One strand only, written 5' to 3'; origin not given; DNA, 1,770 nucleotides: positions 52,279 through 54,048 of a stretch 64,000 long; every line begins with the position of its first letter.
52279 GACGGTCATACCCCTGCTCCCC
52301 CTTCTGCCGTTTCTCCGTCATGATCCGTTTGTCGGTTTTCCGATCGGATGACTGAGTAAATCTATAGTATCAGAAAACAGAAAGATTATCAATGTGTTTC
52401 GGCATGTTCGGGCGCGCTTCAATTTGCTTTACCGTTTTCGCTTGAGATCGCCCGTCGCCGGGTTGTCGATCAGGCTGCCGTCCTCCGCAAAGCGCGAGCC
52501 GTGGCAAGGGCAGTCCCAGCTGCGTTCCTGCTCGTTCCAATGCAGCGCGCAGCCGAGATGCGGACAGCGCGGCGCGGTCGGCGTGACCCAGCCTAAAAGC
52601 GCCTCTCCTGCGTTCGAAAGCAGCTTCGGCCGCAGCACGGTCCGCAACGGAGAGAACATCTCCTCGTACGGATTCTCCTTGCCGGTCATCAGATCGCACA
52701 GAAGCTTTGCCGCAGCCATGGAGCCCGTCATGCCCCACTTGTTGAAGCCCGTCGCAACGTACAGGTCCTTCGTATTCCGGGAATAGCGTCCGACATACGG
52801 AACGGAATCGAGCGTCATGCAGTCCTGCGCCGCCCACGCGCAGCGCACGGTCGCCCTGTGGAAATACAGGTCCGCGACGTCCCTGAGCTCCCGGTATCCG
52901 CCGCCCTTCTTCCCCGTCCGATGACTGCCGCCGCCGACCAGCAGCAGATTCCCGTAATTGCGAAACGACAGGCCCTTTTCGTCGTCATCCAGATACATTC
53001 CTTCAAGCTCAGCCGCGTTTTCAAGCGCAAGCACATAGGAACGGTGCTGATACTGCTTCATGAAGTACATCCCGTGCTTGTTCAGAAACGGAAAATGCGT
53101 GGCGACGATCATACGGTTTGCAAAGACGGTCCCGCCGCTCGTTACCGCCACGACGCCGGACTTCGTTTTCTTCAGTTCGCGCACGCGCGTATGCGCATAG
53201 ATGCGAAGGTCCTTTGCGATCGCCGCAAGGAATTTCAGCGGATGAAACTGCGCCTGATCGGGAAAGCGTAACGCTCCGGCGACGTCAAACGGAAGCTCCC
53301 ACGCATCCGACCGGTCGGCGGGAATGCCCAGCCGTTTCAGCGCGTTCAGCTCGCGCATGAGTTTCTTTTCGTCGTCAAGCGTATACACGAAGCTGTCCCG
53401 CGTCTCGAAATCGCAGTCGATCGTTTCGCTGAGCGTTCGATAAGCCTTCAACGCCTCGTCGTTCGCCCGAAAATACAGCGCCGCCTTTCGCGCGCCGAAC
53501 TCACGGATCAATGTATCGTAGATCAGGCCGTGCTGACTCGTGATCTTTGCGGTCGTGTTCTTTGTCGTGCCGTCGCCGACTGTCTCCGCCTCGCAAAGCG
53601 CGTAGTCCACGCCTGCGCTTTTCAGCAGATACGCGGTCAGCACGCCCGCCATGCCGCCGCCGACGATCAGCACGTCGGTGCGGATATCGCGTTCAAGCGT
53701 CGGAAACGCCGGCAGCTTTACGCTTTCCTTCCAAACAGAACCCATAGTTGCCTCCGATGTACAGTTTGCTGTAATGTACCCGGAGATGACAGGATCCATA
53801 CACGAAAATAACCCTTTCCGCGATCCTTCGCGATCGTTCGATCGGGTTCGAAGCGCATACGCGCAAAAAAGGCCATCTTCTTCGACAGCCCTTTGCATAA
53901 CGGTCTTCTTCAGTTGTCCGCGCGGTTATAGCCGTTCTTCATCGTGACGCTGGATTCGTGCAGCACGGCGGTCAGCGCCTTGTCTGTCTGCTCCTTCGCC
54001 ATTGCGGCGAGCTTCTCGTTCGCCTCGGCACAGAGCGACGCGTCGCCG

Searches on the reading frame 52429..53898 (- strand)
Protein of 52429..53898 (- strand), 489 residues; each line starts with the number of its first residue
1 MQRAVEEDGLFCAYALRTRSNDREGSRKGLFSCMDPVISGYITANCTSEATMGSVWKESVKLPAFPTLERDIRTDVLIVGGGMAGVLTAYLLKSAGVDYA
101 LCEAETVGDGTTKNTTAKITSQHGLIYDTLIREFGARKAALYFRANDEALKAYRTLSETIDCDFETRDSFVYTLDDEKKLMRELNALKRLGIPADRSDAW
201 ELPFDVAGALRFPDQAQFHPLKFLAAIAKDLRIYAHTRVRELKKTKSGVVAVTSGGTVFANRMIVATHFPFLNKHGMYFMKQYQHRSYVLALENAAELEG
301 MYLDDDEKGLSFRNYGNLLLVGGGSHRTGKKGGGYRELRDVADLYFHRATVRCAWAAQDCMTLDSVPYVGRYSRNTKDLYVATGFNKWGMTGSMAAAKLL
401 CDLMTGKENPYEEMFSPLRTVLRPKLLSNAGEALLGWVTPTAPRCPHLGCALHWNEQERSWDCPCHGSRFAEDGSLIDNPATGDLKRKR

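Call 55: search_protein_families(library=pfam, proteins=[window:52429-53898:-], max_evalue=1e-8)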
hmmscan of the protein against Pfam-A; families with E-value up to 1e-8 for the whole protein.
window:52429-53898:- (489 aa): 1 family
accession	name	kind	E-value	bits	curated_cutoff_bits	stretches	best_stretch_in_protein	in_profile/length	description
PF01266.30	DAO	-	2e-44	153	27.9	1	75-403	1-353/353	FAD dependent oxidoreductase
